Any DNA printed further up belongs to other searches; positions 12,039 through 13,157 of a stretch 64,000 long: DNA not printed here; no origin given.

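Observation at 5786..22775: Candidate undescribed system: RTX surface protein with Sel1 and ChW-like accessories, methylating enzymes and an ABC-exported glycan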

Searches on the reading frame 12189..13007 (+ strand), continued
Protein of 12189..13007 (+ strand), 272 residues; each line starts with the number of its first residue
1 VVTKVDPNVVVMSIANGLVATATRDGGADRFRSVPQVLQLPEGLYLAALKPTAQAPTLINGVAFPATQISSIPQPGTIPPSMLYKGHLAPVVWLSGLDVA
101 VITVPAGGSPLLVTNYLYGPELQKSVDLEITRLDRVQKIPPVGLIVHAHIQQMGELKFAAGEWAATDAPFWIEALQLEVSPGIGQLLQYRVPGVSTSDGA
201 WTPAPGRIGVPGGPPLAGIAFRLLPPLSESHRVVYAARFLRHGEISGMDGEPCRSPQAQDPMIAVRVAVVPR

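Call 32: get_annotated_region(hit=H2, flank=16000)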
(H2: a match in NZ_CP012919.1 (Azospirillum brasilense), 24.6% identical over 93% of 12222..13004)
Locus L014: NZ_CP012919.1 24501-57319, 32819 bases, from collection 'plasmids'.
description: Azospirillum brasilense strain Sp 7 plasmid ABSP7_p5, complete sequence
organism: Azospirillum brasilense (NCBI taxid 192)
taxonomy: Bacteria; Pseudomonadota; Alphaproteobacteria; Rhodospirillales; Azospirillaceae; Azospirillum; Azospirillum brasilense
host: -; source: Digitaria eriantha,microbe,root; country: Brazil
typing (MOB-suite, as given by PLSDB): non-mobilizable; replicon rep_cluster_771
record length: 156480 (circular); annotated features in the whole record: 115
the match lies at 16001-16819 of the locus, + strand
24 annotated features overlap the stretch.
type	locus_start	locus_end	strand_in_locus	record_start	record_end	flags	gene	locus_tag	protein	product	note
CDS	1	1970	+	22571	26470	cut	-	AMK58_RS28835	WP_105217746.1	glycosyltransferase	-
CDS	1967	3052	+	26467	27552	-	-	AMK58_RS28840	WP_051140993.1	glycosyltransferase family A protein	-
CDS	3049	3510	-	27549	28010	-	-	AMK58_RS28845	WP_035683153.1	IS5/IS1182 family transposase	-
CDS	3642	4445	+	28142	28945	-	-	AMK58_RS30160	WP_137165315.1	class I SAM-dependent methyltransferase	-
CDS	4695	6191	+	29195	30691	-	-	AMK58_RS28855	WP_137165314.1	hypothetical protein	-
CDS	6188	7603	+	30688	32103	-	-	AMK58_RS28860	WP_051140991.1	ABC transporter ATP-binding protein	-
CDS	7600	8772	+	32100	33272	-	-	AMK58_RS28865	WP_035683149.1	acyltransferase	-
CDS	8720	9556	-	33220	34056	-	-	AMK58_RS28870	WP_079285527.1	ABC transporter permease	-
CDS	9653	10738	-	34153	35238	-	-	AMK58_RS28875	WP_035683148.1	glycosyltransferase family 4 protein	-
CDS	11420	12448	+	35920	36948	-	-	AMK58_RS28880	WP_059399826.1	calcium-binding protein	-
CDS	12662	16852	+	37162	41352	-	-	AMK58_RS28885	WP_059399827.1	glycosyltransferase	-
CDS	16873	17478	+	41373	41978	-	-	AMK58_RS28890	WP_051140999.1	class I SAM-dependent methyltransferase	-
CDS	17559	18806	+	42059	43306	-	-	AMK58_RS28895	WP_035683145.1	glycosyltransferase family 4 protein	-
CDS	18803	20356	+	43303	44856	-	-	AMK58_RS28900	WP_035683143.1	class I SAM-dependent methyltransferase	-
CDS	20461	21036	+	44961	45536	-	gmhA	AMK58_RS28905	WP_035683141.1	D-sedoheptulose 7-phosphate isomerase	GO:0009244 - lipopolysaccharide core region biosynthetic process [Evidence IEA]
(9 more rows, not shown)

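Call 33: get_annotated_region(hit=H1, flank=16000)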
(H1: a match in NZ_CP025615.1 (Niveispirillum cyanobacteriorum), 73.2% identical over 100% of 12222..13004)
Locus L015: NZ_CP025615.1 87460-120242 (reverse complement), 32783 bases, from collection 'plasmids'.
description: Niveispirillum cyanobacteriorum strain TH16 plasmid unnamed3, complete sequence
organism: Niveispirillum cyanobacteriorum (NCBI taxid 1612173)
taxonomy: Bacteria; Pseudomonadota; Alphaproteobacteria; Rhodospirillales; Azospirillaceae; Niveispirillum; Niveispirillum cyanobacteriorum
host: -; source: sing cell,cyanobacterial aggregates; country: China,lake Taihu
typing (MOB-suite, as given by PLSDB): non-mobilizable
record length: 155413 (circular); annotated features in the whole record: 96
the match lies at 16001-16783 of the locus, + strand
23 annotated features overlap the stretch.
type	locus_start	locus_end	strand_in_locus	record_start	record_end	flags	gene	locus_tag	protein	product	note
CDS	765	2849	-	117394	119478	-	-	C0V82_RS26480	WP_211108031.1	recombinase family protein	GO:0006310 - DNA recombination [Evidence IEA]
CDS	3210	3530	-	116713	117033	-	tnpB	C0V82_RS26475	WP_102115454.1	IS66 family insertion sequence element accessory protein TnpB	-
CDS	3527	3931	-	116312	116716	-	-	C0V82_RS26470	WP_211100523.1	transposase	GO:0006313 - DNA transposition [Evidence IEA]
CDS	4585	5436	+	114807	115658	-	-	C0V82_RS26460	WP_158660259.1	FkbM family methyltransferase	-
CDS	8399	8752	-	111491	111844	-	tnpB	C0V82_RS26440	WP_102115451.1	IS66 family insertion sequence element accessory protein TnpB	-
CDS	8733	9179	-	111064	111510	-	-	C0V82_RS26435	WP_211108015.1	transposase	GO:0006313 - DNA transposition [Evidence IEA]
CDS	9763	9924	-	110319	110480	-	-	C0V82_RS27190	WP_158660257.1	hypothetical protein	-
CDS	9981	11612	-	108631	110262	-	-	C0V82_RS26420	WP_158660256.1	SEL1-like repeat protein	-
CDS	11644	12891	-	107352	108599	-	-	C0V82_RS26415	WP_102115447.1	glycosyltransferase family 4 protein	-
CDS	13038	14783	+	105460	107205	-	-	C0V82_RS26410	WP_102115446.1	class I SAM-dependent methyltransferase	-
CDS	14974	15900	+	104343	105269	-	-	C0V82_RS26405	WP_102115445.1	hypothetical protein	-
CDS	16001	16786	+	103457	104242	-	-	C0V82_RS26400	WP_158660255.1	hypothetical protein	-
CDS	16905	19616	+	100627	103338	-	-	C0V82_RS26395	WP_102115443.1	glycosyltransferase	-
CDS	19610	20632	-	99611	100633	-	-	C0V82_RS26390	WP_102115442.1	rhamnan synthesis F family protein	-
CDS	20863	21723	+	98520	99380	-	-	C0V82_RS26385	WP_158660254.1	ABC transporter permease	-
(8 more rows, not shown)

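Call 45: predict_structure(alignment_id=A1)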
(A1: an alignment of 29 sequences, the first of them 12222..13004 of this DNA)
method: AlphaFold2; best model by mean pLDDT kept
length: 261 residues; sequences in the alignment: 29
mean_pLDDT: 89.7   pTM: 0.60
mean pLDDT of the five models: 89.7, 88.8, 88.6, 88.5, 87.9
residues with pLDDT >= 90: 202; 70-90: 31; 50-70: 21; < 50: 7
segments of 3 or more residues with pLDDT < 50: 2-5
pLDDT, mean of each block of 10 residues (from residue 1): 49 60 94 94 89 95 95 95 95 96 92 88 71 96 97 96 95 94 69 95 95 95 98 97 94 96 89
secondary structure, 60 per line:
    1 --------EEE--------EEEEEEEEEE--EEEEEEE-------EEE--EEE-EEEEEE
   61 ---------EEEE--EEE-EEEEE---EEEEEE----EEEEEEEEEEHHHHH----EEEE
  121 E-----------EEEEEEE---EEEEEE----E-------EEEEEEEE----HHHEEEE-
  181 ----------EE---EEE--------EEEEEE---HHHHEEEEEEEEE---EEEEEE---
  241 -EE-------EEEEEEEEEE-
elements in order: E9-11 E20-29 E32-38 E46-48 E51-53 E55-60 E70-73 E76-78 E80-84 E88-93 E98-107 H108-112 E117-121 E133-139 E143-148 E161-168 E176-179 E196-198 E207-212 H216-219 E220-228 E232-237 E251-260

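Call 48: fold_search(model_id=the predicted structure, library=pdb)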
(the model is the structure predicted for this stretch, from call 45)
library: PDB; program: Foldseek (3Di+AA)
matches with E <= 10: 694; with E <= 0.001: 0
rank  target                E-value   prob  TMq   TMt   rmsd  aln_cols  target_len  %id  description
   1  5hi0                  1.3e-02  0.51  0.22  0.16  22.6       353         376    7  The Substrate Binding Mode and Chemical Basis of a Reaction Specificity Switch in Oxalate Decarboxylase (released 2016-04-06)
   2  6tzp                  2.3e-02  0.47  0.24  0.18  23.3       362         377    8  W96F Oxalate Decarboxylase (B. subtilis) (released 2021-02-17)
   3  2v09                  3.3e-02  0.44  0.24  0.18  23.4       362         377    7  SENS161-164DSSN mutant of Bacillus subtilis Oxalate Decarboxylase OxdC (released 2007-10-30)
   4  9hpl_A                3.3e-02  0.38  0.24  0.09  13.3       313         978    8  E. coli beta-galactosidase labeled with Chromeo P503 dye purified using MISO (released 2025-11-05)
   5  8j9c_A                3.5e-02  0.54  0.18  0.09  17.5       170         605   11  Crystal structure of M61 peptidase (apo-form) from Xanthomonas campestris (released 2024-05-01)
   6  1uw8                  3.5e-02  0.44  0.24  0.18  23.1       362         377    7  CRYSTAL STRUCTURE OF OXALATE DECARBOXYLASE (released 2004-02-19)
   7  4met_A                3.5e-02  0.44  0.23  0.17  22.5       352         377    8  Assigning the EPR Fine Structure Parameters of the Mn(II) Centers in Bacillus subtilis Oxalate Decarboxylase by Site-D (released 2014-03-05)
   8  3dyo_A                3.5e-02  0.38  0.22  0.09  12.5       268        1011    8  E. coli (lacZ) beta-galactosidase (H418N) in complex with IPTG (released 2008-10-28)
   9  6kuz_A                3.5e-02  0.30  0.22  0.09  11.8       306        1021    8  E.coli beta-galactosidase (E537Q) in complex with fluorescent probe KSL01 (released 2020-07-08)
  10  5tfz_B                3.7e-02  0.99  0.24  0.43  11.6       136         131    9  Crystal structure of the dimethylsulfoniopropionate (DMSP) lyase DddK complexed with nickel and diacrylate (released 2017-06-14)
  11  7e4s_A                4.8e-02  0.10  0.13  0.12  20.7       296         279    7  Crystal structure of Lactobacillus rhamnosus 4-deoxy-L-threo-5-hexosulose-uronate ketol-isomerase KduI complexed with  (released 2022-02-23)
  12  2h0v_A                5.0e-02  0.41  0.24  0.20  22.2       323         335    9  Crystal structure of a putative quercetin 2,3-dioxygenase (yxag, bsu39980) from bacillus subtilis at 2.60 A resolution (released 2006-05-30)
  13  9hpm_A                5.0e-02  0.33  0.23  0.09  12.5       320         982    8  E. coli beta-galactosidase labeled with Chromeo P503 dye purified using MISO from 1ug (released 2025-11-05)
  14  6cvm_A                5.3e-02  0.25  0.23  0.09  12.4       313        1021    7  Atomic resolution cryo-EM structure of beta-galactosidase (released 2018-05-30)
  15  6x1q_A                5.3e-02  0.21  0.21  0.09  12.1       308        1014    7  1.8 Angstrom resolution structure of b-galactosidase with a 200 kV cryoARM electron microscope (released 2020-07-01)
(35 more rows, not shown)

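Call 54: find_related_loci(query=A2, collection=metagenome_contigs, flank=10000)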
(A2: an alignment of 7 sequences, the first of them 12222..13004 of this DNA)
Query A2 (261 aa) in metagenome_contigs; peptide patterns used: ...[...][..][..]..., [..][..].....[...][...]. (x = any residue, [..] = any of these).
172 stretches matched a pattern; 2 encode a relative of the query (tblastn E <= 1e-3); 2 distinct loci.
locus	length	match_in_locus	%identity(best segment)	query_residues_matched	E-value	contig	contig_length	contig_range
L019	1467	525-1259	62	18-261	9e-109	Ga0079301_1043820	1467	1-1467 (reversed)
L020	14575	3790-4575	61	1-261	6e-100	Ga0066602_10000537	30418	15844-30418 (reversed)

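Call 56: search_protein_families(library=pfam, proteins=[L004:14261-18592:-, L004:18603-20795:-, L004:13571-14236:+, L005:15146-16657:-, L005:16479-18743:-, L005:19121-19870:-, L001:20017-20781:+, L020:1-1914:-, L020:1930-2655:-, L020:8983-10008:+], max_evalue=0.0001)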
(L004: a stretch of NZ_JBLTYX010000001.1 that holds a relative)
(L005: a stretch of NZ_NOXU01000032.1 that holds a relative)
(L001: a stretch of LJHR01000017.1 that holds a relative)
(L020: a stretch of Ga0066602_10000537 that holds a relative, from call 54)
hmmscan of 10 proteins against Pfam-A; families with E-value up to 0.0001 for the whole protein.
L004:14261-18592:- (1443 aa): 0 families

L004:18603-20795:- (730 aa): 0 families

L004:13571-14236:+ (221 aa): 3 families
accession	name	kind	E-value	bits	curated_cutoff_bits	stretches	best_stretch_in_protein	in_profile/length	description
PF13419.12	HAD_2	-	1.9e-07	31.8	23.8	0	163-203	134-174/178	Haloacid dehalogenase-like hydrolase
PF13242.12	Hydrolase_like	-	3.7e-07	30.4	22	1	162-208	2-49/75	HAD-hyrolase-like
PF13344.12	Hydrolase_6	-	1.3e-05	25.6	27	1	62-120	2-51/101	Haloacid dehalogenase-like hydrolase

L005:15146-16657:- (503 aa): 3 families
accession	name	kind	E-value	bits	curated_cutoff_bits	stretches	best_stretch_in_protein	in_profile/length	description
PF13437.12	HlyD_3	-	1.8e-12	48.4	22.2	1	350-457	2-97/106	HlyD family secretion protein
PF16576.10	HlyD_D23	-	4e-05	23.4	30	0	288-416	56-175/214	Barrel-sandwich domain of CusB or HlyD membrane-fusion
PF13533.13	Biotin_lipoyl_2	-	4.2e-05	23.7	29.8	1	131-160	3-32/32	Biotin-lipoyl like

L005:16479-18743:- (754 aa): 3 families
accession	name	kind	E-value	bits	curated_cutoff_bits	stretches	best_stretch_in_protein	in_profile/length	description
PF00005.33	ABC_tran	-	4.7e-34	118.4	25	1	514-663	1-137/137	ABC transporter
PF00664.28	ABC_membrane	-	7.4e-29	101.7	28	1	184-451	6-273/274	ABC transporter transmembrane region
PF02463.25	SMC_N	-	3.5e-08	33.6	40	1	554-705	110-211/220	RecF/RecN/SMC N terminal domain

L005:19121-19870:- (249 aa): 0 families

L001:20017-20781:+ (255 aa): 1 family
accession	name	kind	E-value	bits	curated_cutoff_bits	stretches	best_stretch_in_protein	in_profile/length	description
PF03412.21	Peptidase_C39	-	2.6e-06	27.7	22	1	29-150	16-131/133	Peptidase C39 family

L020:1-1914:- (638 aa): 1 family
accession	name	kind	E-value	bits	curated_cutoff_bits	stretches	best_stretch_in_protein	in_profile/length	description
PF12000.14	Glyco_trans_4_3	-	1e-47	162.4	25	1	491-637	4-150/168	Glycosyl transferase family 4 group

L020:1930-2655:- (241 aa): 0 families

L020:8983-10008:+ (341 aa): 2 families
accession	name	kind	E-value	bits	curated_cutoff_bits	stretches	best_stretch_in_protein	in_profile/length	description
PF01380.27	SIS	-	1.3e-25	90.1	25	1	64-193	4-131/131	SIS domain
PF00571.33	CBS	-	2.9e-17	63.2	24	2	287-338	2-54/57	CBS domain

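Call 85: find_encoding_contigs(protein=P0005, flank=10000, max_places=3)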
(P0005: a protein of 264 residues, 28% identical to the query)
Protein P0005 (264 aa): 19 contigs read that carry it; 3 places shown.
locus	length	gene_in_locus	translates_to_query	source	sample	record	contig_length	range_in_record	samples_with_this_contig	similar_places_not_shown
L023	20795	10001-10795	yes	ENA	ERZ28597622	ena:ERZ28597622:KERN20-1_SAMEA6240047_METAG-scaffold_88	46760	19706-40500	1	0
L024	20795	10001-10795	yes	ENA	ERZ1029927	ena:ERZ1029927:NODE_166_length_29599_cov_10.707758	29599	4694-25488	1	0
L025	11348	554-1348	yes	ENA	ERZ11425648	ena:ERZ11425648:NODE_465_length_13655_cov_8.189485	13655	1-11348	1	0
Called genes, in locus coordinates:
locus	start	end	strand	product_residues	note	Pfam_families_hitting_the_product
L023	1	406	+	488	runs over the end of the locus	PF09913:DUF2142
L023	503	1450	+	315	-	PF13489:Methyltransf_23, PF08241:Methyltransf_11 (weak)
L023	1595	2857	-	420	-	PF12000:Glyco_trans_4_3, PF00534:Glycos_transf_1, PF13692:Glyco_trans_1_4, PF13524:Glyco_trans_1_2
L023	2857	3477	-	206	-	PF13489:Methyltransf_23 (weak), PF08241:Methyltransf_11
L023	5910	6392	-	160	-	-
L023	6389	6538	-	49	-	-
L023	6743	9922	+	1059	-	PF00535:Glycos_transf_2, PF13641:Glyco_tranf_2_3, PF13579:Glyco_trans_4_4 (weak)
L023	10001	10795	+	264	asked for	-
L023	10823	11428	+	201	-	-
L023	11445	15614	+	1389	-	PF00534:Glycos_transf_1 (faint), PF00535:Glycos_transf_2, PF13641:Glyco_tranf_2_3, PF13439:Glyco_transf_4, PF13692:Glyco_trans_1_4 (weak)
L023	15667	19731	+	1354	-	PF00535:Glycos_transf_2, PF10111:Glyco_tranf_2_2, PF13641:Glyco_tranf_2_3 (weak)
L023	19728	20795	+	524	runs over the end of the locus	PF13524:Glyco_trans_1_2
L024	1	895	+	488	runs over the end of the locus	PF09913:DUF2142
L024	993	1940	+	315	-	PF13489:Methyltransf_23, PF08241:Methyltransf_11 (weak)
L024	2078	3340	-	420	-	PF12000:Glyco_trans_4_3, PF00534:Glycos_transf_1, PF13692:Glyco_trans_1_4, PF13524:Glyco_trans_1_2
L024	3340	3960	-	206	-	PF13489:Methyltransf_23 (weak), PF08241:Methyltransf_11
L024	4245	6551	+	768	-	-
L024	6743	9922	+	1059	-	PF00535:Glycos_transf_2, PF13641:Glyco_tranf_2_3 (weak)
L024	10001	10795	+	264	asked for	-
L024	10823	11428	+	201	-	-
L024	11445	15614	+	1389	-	PF00534:Glycos_transf_1 (faint), PF00535:Glycos_transf_2, PF13641:Glyco_tranf_2_3, PF13439:Glyco_transf_4, PF13692:Glyco_trans_1_4 (weak)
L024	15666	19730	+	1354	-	PF00535:Glycos_transf_2, PF10111:Glyco_tranf_2_2, PF13641:Glyco_tranf_2_3 (weak)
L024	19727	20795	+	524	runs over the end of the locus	PF13524:Glyco_trans_1_2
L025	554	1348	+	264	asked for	-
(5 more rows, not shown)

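Call 86: find_encoding_contigs(protein=P0026, flank=10000, max_places=3)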
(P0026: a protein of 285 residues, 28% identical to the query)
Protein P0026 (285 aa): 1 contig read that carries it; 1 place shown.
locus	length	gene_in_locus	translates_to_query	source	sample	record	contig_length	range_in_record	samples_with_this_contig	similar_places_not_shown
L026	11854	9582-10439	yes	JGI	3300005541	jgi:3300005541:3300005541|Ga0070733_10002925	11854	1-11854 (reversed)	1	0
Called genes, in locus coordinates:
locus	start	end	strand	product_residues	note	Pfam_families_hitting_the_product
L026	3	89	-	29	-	?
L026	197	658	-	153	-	PF14106:DUF4279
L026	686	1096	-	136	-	PF12172:zf-ChsH2, PF01796:OB_ChsH2_C (weak)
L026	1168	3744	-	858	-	PF04879:Molybdop_Fe4S4 (weak), PF00384:Molybdopterin, PF01568:Molydop_binding, PF04324:Fer2_BFD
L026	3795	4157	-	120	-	PF00355:Rieske, PF13806:Rieske_2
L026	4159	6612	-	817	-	PF01266:DAO (faint), PF07992:Pyr_redox_2, PF13738:Pyr_redox_3 (weak), PF00070:Pyr_redox, PF18267:Rubredoxin_C, PF04324:Fer2_BFD, PF03460:NIR_SIR_ferr, PF01077:NIR_SIR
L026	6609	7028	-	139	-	PF00042:Globin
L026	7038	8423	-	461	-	PF07690:MFS_1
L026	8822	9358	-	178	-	PF00072:Response_reg, PF03861:ANTAR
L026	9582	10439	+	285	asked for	PF07538:ChW (faint)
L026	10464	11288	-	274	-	PF02900:LigB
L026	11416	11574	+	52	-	PF04964:Flp_Fap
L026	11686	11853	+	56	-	?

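Call 87: find_encoding_contigs(protein=P0016, flank=10000, max_places=3)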
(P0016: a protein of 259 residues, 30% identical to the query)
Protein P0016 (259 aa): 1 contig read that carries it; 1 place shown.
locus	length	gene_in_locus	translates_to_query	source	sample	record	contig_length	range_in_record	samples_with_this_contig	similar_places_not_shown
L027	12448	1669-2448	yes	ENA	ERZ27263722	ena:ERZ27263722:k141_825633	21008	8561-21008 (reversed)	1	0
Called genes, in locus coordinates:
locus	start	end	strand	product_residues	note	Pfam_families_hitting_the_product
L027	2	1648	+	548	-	?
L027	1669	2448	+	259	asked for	-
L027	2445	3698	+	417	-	PF12000:Glyco_trans_4_3, PF00534:Glycos_transf_1, PF13692:Glyco_trans_1_4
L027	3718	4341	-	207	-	PF13578:Methyltransf_24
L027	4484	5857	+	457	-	PF02321:OEP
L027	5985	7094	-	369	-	PF04577:Glyco_transf_61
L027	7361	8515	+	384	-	PF13458:Peripla_BP_6, PF13433:Peripla_BP_5, PF01094:ANF_receptor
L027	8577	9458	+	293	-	PF02653:BPD_transp_2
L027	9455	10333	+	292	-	PF02653:BPD_transp_2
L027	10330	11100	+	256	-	PF00005:ABC_tran, PF13304:AAA_21 (faint), PF12399:BCA_ABC_TP_C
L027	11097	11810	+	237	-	PF13555:AAA_29 (faint), PF00005:ABC_tran, PF13304:AAA_21 (faint)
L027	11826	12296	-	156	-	PF04140:ICMT (weak), PF04191:PEMT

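Call 98: search_protein_families(library=pfam, proteins=[L024:10823-11428:+, L014:4695-6191:+, L014:22643-24334:+], max_evalue=0.01)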
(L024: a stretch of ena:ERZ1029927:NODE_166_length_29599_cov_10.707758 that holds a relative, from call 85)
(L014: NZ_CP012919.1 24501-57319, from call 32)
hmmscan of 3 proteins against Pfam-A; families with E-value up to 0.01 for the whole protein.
L024:10823-11428:+ (201 aa): 1 family
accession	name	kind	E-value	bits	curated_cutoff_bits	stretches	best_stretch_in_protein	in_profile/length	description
PF04577.19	Glyco_transf_61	-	5.9e-05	23.8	27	1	110-140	106-136/137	Glycosyltransferase 61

L014:4695-6191:+ (498 aa): 0 families

L014:22643-24334:+ (563 aa): 6 families
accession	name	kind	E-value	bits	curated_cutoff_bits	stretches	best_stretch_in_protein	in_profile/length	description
PF00353.25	HemolysinCabind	-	4.1e-17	62.2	23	4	283-318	1-36/36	RTX calcium-binding nonapeptide repeat (4 copies)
PF08548.17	Peptidase_M10_C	-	1.9e-14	54.3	20.7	1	201-307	12-109/193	Peptidase M10 serralysin C terminal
PF00413.30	Peptidase_M10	-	7.7e-05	23.1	24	1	50-146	23-127/159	Matrixin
PF13583.11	Reprolysin_4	-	0.00015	22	22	1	122-168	130-175/203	Metallo-peptidase family M12B Reprolysin-like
PF13688.12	Reprolysin_5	-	0.00068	20.3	27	1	56-148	92-162/196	Metallo-peptidase family M12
PF13582.12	Reprolysin_3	-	0.0055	17.7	22.4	0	124-143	103-122/123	Metallo-peptidase family M12B Reprolysin-like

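Call 102: search_solved_structures(query=A1, max_evalue=1)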
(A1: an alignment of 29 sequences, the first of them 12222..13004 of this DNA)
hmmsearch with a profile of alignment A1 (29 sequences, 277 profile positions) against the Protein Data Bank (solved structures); distinct sequences matched with E-value up to 1: 2.
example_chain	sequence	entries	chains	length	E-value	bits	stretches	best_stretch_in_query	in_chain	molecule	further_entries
1iir_A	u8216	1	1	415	0.18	14.3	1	207-226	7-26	glycosyltransferase GtfB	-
7vmf_A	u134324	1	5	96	0.97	11.9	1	76-119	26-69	Histone deacetylase HDT2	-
